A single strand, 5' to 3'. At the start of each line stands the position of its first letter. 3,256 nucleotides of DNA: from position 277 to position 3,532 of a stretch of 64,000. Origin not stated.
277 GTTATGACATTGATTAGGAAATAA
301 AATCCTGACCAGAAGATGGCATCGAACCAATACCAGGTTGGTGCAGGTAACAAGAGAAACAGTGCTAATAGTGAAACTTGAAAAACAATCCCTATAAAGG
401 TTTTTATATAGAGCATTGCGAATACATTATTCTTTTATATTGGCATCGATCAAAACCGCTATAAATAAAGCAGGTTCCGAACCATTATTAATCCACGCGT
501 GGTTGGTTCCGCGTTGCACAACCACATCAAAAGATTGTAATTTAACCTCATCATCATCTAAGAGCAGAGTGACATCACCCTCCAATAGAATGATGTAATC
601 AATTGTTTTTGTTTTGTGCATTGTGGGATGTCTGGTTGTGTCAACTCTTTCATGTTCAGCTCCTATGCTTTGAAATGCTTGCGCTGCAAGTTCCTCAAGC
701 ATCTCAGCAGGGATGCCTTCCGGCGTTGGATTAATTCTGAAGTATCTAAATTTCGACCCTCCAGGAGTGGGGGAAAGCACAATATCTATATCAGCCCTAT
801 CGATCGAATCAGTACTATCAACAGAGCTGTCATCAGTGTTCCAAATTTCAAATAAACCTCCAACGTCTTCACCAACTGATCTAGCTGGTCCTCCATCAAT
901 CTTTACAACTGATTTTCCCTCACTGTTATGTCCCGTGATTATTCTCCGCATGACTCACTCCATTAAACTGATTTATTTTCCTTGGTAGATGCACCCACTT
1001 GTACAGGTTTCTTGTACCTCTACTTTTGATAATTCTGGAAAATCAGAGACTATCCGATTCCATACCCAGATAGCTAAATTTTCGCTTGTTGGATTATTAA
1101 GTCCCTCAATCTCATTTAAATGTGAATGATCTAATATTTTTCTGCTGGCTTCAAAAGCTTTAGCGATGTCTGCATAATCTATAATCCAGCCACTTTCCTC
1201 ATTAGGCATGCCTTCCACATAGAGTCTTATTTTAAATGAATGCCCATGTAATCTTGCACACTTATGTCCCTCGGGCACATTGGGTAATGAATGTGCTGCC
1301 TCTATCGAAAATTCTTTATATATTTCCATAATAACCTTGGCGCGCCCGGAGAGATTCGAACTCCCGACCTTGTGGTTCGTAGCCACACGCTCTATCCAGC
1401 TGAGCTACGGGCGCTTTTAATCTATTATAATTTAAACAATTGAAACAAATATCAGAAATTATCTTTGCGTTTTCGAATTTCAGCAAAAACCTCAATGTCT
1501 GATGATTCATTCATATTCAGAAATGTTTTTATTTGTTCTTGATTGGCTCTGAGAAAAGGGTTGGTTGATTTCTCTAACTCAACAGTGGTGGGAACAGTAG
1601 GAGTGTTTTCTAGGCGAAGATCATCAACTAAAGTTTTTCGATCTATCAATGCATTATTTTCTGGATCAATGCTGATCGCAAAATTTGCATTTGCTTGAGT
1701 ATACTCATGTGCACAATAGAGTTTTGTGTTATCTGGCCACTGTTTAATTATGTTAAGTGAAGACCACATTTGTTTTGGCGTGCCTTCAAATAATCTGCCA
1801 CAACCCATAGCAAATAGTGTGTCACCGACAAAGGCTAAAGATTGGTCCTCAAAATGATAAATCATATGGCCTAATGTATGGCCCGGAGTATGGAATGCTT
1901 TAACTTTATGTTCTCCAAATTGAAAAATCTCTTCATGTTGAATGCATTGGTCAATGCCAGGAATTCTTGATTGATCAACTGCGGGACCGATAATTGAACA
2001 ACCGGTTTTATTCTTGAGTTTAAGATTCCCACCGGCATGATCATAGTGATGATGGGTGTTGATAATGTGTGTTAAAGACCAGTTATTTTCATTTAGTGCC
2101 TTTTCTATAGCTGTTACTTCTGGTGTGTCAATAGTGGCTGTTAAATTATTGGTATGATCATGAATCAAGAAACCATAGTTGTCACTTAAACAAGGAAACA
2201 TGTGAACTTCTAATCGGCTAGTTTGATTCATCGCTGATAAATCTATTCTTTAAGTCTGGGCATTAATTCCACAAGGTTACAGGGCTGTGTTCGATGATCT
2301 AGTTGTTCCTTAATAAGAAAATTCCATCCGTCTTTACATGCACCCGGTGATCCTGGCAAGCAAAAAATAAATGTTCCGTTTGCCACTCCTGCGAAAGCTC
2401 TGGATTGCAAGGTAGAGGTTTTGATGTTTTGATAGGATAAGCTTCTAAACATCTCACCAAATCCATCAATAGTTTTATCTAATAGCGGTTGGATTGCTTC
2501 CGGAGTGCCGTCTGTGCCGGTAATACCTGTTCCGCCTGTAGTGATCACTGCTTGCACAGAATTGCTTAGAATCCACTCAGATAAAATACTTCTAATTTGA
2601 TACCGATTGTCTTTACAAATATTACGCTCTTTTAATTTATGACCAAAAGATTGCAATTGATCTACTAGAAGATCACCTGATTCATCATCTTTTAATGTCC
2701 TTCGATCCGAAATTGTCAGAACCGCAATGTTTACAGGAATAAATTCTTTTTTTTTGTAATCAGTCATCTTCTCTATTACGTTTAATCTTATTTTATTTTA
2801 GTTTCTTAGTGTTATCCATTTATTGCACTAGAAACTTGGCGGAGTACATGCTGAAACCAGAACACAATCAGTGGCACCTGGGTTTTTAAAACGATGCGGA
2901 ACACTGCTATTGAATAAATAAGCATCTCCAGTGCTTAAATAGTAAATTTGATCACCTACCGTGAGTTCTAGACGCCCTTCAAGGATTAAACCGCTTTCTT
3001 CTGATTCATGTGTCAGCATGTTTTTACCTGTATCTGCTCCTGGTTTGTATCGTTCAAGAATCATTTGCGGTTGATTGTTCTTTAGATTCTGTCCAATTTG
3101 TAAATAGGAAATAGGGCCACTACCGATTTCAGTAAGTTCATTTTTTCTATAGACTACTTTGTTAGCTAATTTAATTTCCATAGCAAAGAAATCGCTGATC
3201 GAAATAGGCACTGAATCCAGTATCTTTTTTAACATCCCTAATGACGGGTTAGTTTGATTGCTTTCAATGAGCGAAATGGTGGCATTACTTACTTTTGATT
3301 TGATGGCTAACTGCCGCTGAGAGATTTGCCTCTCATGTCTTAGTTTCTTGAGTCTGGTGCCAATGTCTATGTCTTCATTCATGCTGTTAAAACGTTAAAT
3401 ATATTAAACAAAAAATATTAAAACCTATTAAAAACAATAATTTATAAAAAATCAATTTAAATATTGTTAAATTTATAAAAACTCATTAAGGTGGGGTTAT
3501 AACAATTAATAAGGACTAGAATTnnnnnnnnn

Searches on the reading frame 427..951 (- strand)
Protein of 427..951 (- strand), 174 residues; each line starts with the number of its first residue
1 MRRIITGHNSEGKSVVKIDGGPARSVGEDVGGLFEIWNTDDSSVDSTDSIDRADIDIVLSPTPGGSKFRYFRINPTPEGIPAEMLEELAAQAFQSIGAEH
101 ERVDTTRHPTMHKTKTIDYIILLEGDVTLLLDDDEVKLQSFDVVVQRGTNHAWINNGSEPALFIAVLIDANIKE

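Call 70: search_protein_families(library=pfam, proteins=[window:427-951:-], max_evalue=0.0001)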
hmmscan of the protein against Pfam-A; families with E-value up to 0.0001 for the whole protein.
window:427-951:- (174 aa): 1 family
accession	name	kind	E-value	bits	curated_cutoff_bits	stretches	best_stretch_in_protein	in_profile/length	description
PF07883.17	Cupin_2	-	2.3e-07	30.8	27.2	1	111-166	13-69/70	Cupin domain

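Call 75: find_encoding_contigs(protein=window:427-951:-, flank=10000, max_places=3)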
Protein window:427-951:- (174 aa): 24 contigs read that carry it; 3 places shown.
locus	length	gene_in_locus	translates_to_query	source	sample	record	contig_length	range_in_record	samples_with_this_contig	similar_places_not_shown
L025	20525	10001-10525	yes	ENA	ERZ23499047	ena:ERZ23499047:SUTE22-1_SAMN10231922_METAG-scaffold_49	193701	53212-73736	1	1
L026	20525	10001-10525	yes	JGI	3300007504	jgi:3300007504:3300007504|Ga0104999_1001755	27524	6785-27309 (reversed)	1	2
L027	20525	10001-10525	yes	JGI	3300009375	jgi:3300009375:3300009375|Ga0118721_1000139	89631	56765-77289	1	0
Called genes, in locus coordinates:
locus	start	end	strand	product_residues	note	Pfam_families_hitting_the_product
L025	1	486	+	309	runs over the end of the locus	-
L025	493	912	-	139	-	PF13622:4HBT_3 (weak), PF03061:4HBT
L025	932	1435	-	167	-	-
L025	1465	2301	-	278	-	PF02634:FdhD-NarQ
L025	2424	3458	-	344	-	PF04055:Radical_SAM, PF06463:Mob_synth_C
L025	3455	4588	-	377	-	PF05222:AlaDh_PNT_N, PF01262:AlaDh_PNT_C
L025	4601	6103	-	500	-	PF00171:Aldedh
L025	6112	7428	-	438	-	PF00202:Aminotran_3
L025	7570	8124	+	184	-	PF13560:HTH_31 (weak), PF01381:HTH_3, PF12844:HTH_19, PF13443:HTH_26 (weak), PF07883:Cupin_2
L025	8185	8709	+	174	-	PF00994:MoCF_biosynth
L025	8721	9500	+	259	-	PF00753:Lactamase_B, PF16123:HAGH_C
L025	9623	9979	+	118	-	PF01242:PTPS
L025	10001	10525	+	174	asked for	PF07883:Cupin_2 (weak)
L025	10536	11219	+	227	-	PF04140:ICMT, PF04191:PEMT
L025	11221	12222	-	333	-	PF07224:Chlorophyllase, PF03403:PAF-AH_p_II (weak), PF12697:Abhydrolase_6 (faint)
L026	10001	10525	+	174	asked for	PF07883:Cupin_2 (weak)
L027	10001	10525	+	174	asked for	PF07883:Cupin_2 (weak)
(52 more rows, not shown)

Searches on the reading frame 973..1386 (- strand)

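Call 70: search_protein_families(library=pfam, proteins=[window:973-1386:-], max_evalue=0.0001)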
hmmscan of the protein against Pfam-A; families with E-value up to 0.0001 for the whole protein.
window:973-1386:- (137 aa): 1 family
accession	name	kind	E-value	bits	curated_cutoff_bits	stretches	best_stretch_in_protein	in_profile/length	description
PF01242.24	PTPS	-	6.1e-33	113.8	22.4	1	21-136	1-120/121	6-pyruvoyl tetrahydropterin synthase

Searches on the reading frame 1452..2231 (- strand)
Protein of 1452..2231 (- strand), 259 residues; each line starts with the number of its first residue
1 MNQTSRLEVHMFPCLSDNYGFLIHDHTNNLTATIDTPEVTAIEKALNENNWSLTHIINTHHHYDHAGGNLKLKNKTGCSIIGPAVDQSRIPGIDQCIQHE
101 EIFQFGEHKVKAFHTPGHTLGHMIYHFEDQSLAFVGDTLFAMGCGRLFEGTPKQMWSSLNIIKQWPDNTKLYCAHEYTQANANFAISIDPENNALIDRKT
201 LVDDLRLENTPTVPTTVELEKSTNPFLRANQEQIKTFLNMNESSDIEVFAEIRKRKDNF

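Call 70: search_protein_families(library=pfam, proteins=[window:1452-2231:-], max_evalue=0.0001)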
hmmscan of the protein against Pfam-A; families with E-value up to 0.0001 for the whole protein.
window:1452-2231:- (259 aa): 2 families
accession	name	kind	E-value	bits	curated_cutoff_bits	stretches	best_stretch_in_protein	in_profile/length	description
PF16123.11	HAGH_C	-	4.4e-25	88.3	25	1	176-259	1-83/83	Hydroxyacylglutathione hydrolase C-terminus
PF00753.33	Lactamase_B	-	2.5e-20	73.7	22.7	1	43-149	34-161/196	Metallo-beta-lactamase superfamily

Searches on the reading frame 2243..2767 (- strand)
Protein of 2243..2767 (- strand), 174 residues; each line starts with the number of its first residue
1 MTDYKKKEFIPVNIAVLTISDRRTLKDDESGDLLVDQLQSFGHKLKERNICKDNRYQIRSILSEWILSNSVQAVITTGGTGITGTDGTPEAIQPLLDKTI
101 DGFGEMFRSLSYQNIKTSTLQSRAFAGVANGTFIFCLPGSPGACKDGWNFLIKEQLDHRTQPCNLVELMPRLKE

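Call 70: search_protein_families(library=pfam, proteins=[window:2243-2767:-], max_evalue=0.0001)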
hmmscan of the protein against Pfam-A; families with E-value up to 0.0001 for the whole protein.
window:2243-2767:- (174 aa): 1 family
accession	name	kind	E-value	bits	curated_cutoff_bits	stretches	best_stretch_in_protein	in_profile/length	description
PF00994.29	MoCF_biosynth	-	2.8e-30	105.3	26.6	1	15-158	1-144/144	Probable molybdopterin binding domain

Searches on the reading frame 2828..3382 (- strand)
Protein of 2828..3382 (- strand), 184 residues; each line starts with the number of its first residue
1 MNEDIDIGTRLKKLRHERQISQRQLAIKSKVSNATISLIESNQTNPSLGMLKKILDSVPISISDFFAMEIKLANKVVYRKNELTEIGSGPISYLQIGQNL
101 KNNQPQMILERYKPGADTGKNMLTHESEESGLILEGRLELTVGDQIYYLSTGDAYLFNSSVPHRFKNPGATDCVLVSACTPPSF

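Call 70: search_protein_families(library=pfam, proteins=[window:2828-3382:-], max_evalue=0.0001)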
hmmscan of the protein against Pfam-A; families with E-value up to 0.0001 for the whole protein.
window:2828-3382:- (184 aa): 5 families
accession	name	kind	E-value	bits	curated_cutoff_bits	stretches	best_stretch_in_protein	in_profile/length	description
PF07883.17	Cupin_2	-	2.7e-17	62.7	27.2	1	109-177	2-68/70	Cupin domain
PF01381.28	HTH_3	-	6.6e-10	39.3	23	1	11-64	1-54/55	Helix-turn-helix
PF12844.13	HTH_19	-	1.3e-07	31.8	30.2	1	8-56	1-49/64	Helix-turn-helix domain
PF13560.12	HTH_31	-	4.4e-07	30.5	27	1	7-56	2-52/64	Helix-turn-helix domain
PF13443.12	HTH_26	-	8.1e-07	29.6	22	1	10-67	1-59/63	Cro/C1-type HTH DNA-binding domain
